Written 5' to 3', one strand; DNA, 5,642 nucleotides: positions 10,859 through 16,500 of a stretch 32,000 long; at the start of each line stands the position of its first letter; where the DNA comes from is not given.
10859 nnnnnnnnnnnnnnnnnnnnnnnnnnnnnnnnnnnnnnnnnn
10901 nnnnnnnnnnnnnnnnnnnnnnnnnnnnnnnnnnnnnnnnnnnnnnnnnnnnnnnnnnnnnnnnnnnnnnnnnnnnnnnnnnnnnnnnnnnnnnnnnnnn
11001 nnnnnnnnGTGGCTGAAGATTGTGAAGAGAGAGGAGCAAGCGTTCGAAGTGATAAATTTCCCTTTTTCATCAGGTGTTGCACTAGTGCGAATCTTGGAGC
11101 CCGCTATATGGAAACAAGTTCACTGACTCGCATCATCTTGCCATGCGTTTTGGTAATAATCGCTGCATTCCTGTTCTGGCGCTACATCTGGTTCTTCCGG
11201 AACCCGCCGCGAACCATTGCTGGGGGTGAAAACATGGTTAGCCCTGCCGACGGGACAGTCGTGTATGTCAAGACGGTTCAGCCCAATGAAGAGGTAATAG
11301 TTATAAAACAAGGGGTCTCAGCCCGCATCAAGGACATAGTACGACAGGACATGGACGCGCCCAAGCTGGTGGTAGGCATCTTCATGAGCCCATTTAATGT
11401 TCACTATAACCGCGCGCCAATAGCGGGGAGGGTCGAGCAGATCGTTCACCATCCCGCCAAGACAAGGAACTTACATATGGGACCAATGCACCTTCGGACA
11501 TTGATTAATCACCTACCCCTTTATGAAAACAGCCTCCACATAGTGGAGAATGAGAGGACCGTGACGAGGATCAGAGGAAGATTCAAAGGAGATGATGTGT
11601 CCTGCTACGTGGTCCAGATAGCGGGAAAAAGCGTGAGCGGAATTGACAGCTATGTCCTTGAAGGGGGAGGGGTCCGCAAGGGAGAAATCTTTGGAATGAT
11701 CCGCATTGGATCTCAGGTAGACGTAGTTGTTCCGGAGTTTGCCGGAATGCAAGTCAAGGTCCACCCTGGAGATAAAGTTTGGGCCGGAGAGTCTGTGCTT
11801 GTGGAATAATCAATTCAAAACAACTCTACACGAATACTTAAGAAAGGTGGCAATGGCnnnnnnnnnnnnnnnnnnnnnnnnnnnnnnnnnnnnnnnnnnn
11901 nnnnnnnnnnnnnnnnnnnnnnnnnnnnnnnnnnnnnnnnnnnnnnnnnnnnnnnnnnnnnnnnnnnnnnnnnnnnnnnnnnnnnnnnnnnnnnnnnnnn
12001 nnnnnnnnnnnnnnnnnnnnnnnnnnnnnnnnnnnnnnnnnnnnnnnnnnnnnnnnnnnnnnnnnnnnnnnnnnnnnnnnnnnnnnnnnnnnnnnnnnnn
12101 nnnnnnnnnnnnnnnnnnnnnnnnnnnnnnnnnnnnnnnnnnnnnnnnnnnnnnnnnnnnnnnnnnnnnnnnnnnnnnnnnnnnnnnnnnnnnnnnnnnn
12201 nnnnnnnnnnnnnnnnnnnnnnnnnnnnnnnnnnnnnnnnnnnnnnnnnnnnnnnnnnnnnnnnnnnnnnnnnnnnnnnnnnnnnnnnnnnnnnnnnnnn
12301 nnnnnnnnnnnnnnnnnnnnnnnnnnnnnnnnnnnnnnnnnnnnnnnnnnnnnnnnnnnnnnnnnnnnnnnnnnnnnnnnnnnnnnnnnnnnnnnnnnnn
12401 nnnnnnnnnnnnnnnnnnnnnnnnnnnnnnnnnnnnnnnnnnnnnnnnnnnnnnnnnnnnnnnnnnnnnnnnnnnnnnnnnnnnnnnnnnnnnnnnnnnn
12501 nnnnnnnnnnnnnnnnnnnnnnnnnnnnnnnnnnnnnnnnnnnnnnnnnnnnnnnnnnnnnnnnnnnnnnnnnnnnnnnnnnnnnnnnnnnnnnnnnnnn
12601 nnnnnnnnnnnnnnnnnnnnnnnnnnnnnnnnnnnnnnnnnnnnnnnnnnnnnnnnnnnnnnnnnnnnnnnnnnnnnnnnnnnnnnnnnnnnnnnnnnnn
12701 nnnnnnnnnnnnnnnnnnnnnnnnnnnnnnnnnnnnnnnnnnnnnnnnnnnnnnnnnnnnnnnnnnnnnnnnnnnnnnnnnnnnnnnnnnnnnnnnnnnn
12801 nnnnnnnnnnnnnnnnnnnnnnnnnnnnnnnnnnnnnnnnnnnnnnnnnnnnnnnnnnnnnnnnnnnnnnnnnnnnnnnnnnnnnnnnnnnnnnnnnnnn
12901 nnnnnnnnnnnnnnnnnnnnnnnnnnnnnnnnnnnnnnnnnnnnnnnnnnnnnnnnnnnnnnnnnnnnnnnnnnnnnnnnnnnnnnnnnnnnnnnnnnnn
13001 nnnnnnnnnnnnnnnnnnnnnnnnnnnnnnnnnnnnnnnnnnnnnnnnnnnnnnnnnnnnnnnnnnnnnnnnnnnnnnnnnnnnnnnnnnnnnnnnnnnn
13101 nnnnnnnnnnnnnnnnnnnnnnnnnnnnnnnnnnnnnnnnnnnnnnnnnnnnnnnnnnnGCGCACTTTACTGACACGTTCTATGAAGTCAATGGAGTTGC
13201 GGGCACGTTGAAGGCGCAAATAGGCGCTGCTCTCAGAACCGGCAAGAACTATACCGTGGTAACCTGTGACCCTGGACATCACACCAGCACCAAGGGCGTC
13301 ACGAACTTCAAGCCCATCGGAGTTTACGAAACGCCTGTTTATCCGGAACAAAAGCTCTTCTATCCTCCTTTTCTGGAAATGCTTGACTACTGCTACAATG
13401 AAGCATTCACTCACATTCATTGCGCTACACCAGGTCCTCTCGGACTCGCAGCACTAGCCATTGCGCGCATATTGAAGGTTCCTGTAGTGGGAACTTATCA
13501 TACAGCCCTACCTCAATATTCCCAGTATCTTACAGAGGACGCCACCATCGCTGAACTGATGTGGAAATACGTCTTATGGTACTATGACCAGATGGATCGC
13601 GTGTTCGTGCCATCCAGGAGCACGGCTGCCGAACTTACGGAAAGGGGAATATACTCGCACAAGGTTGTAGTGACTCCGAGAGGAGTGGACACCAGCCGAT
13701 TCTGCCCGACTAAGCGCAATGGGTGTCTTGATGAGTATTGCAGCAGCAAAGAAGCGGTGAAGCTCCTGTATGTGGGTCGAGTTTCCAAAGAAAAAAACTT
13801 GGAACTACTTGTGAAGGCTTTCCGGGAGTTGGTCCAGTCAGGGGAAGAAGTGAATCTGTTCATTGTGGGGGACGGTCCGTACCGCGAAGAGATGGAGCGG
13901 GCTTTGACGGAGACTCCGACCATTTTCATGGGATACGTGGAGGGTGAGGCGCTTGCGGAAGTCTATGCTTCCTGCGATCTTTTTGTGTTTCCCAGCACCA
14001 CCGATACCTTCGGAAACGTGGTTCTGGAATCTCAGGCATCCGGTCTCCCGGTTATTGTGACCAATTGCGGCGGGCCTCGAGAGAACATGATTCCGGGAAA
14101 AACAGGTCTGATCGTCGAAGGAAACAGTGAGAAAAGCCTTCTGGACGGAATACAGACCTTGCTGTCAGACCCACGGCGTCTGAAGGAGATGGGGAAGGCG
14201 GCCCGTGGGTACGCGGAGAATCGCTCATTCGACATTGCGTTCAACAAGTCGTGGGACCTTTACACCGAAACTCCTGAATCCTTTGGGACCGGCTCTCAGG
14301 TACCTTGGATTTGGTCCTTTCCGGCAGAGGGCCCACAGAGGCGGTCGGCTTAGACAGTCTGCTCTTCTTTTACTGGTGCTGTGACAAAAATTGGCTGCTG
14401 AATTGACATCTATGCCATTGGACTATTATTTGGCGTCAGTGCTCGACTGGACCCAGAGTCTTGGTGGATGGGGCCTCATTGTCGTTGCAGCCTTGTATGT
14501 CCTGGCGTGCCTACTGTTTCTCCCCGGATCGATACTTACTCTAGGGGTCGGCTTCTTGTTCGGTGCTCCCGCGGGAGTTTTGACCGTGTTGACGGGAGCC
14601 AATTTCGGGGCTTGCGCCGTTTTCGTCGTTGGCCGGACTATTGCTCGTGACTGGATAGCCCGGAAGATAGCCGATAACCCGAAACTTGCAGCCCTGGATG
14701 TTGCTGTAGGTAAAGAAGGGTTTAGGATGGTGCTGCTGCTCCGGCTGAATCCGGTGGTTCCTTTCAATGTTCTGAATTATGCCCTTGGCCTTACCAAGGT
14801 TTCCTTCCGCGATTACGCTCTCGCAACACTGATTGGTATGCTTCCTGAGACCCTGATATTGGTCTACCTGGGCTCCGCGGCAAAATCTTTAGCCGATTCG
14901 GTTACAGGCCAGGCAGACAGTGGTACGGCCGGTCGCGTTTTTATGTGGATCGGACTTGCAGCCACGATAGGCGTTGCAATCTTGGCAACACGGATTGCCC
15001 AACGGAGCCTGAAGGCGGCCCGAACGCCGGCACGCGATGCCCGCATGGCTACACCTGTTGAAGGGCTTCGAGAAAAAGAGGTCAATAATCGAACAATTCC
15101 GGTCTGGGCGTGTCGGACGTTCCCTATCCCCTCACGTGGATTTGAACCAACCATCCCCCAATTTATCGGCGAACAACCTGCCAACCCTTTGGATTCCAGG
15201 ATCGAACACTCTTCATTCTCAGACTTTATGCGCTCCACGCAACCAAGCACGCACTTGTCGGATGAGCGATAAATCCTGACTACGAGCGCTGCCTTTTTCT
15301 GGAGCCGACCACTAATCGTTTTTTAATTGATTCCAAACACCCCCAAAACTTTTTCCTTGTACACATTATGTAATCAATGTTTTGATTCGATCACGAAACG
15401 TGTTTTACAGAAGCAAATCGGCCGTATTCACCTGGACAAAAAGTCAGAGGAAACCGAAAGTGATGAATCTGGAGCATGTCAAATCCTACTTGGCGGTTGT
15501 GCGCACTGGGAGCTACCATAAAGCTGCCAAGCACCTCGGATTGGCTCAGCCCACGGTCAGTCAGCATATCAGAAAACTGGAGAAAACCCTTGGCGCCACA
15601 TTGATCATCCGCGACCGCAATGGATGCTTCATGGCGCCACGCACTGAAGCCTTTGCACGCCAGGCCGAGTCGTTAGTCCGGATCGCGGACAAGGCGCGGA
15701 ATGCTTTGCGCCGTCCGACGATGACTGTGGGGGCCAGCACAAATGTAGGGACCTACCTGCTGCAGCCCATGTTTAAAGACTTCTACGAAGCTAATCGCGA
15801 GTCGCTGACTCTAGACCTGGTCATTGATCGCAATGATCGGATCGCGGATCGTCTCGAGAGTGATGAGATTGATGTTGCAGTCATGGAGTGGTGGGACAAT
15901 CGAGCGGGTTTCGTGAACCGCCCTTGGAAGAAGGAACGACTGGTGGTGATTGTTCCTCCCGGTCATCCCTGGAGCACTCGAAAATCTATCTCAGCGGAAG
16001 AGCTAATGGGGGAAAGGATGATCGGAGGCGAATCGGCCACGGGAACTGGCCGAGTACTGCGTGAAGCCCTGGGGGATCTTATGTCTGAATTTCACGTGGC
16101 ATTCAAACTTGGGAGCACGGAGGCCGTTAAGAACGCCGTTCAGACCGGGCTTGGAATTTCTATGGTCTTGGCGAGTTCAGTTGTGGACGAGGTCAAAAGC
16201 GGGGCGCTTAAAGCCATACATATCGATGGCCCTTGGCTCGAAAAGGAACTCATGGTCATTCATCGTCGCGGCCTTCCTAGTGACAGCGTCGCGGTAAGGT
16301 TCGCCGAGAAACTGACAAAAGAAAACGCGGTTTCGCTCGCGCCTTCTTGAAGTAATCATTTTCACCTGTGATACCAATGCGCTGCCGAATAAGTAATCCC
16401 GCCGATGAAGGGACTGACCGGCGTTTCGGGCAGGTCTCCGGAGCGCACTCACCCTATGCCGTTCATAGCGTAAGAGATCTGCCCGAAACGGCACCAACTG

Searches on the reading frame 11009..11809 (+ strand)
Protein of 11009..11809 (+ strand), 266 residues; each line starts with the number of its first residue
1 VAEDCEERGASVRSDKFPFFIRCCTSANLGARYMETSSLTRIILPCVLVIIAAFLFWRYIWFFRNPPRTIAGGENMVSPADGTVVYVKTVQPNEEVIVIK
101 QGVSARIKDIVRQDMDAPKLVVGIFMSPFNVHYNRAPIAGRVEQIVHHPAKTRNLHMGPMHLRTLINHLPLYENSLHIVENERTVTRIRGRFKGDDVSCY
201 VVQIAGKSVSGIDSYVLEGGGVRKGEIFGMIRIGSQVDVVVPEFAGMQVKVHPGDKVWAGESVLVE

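Call 7: search_protein_families(library=pfam, proteins=[window:11009-11809:+], max_evalue=0.001)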
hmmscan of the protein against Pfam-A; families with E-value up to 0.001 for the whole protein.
window:11009-11809:+ (266 aa): 1 family
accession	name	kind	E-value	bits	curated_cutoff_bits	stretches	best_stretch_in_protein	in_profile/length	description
PF02666.20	PS_Dcarbxylase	-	3e-39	135.2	22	1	59-264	5-197/198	Phosphatidylserine decarboxylase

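Call 60: search_protein_families(library=pfam, proteins=[window:11129-11809:+], max_evalue=0.01)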
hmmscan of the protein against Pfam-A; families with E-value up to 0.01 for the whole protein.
window:11129-11809:+ (226 aa): 1 family
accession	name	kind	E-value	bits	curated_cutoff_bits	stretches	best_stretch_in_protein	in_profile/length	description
PF02666.20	PS_Dcarbxylase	-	1.7e-39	136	22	1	19-224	5-197/198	Phosphatidylserine decarboxylase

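Call 76: search_protein_families(library=ncbifam, proteins=[window:11129-11809:+], max_evalue=0.00001)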
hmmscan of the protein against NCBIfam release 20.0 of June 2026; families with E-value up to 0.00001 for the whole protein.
window:11129-11809:+ (226 aa): 13 families
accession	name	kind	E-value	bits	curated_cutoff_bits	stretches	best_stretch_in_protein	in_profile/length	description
NF003678.0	PRK05305.1-2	equivalog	1.8e-36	125.5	225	2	7-111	37-123/218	phosphatidylserine decarboxylase family protein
NF003685.0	PRK05305.2-5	equivalog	3.5e-36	124.3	183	2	10-111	29-101/198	phosphatidylserine decarboxylase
TIGR00164.2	AS_decarb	equivalog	7.8e-33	113.5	230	2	15-114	33-121/215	archaetidylserine decarboxylase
NF003683.0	PRK05305.2-3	equivalog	6.7e-30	103.9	244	2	147-225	122-201/204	phosphatidylserine decarboxylase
NF003679.0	PRK05305.1-3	equivalog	2.9e-29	102.3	252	2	13-114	56-142/234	phosphatidylserine decarboxylase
NF003682.0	PRK05305.2-2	equivalog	1.5e-28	99.6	284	2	153-224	140-209/212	phosphatidylserine decarboxylase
NF003677.0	PRK05305.1-1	equivalog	5.3e-28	97.9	315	2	8-114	39-130/232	phosphatidylserine decarboxylase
NF038088.1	anchor_synt_D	exception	4.5e-24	85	240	1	70-226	63-194/194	protein sorting system archaetidylserine decarboxylase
NF003680.0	PRK05305.1-5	equivalog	1.2e-23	83.6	262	2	139-225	131-212/217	phosphatidylserine decarboxylase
NF003684.0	PRK05305.2-4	equivalog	1.2e-20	74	317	2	6-111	32-119/228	phosphatidylserine decarboxylase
NF003681.0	PRK05305.2-1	equivalog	1.3e-15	57.4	377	1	9-114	41-127/231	phosphatidylserine decarboxylase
NF003038.0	PRK03934.1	equivalog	3.5e-06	26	285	0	29-145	64-172/267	phosphatidylserine decarboxylase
NF002853.0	PRK03140.1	equivalog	4.5e-06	26.2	307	1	34-221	79-253/262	phosphatidylserine decarboxylase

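Call 85: search_solved_structures(query=window:11108-11806:+, max_evalue=0.01, show_alignments=1)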
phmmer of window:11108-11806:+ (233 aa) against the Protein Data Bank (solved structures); distinct sequences matched with E-value up to 0.01: 0.

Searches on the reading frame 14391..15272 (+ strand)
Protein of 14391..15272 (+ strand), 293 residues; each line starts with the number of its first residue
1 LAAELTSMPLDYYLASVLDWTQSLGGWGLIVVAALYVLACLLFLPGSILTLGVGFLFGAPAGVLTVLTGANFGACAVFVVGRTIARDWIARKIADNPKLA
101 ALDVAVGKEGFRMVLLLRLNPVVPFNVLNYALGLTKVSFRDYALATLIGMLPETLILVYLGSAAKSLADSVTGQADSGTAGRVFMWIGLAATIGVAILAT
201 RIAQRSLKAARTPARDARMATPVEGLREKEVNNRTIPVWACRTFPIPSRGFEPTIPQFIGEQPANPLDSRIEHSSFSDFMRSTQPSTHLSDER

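Call 7: search_protein_families(library=pfam, proteins=[window:14391-15272:+], max_evalue=0.001)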
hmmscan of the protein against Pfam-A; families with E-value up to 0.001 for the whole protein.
window:14391-15272:+ (293 aa): 1 family
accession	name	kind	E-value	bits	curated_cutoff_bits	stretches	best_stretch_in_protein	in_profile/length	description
PF09335.16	VTT_dom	-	2.8e-30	105.8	33.9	1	44-162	1-122/123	VTT domain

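Call 76: search_protein_families(library=ncbifam, proteins=[window:14391-15272:+], max_evalue=0.00001)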
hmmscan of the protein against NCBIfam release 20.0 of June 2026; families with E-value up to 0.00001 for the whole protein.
window:14391-15272:+ (293 aa): 0 families

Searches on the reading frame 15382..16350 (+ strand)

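Call 8: search_protein_families(library=pfam, proteins=[window:15382-16350:+], max_evalue=0.001)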
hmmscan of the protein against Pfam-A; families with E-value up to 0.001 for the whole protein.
window:15382-16350:+ (322 aa): 3 families
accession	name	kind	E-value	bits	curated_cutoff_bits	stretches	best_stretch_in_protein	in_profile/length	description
PF03466.25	LysR_substrate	-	2.9e-35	122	28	1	110-313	4-206/209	LysR substrate binding domain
PF00126.33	HTH_1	-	6.8e-16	58.4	26.6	1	30-81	1-52/60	Bacterial regulatory helix-turn-helix protein, lysR family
PF01022.26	HTH_5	-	0.00023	21.4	22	1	49-68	22-41/47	Bacterial regulatory protein, arsR family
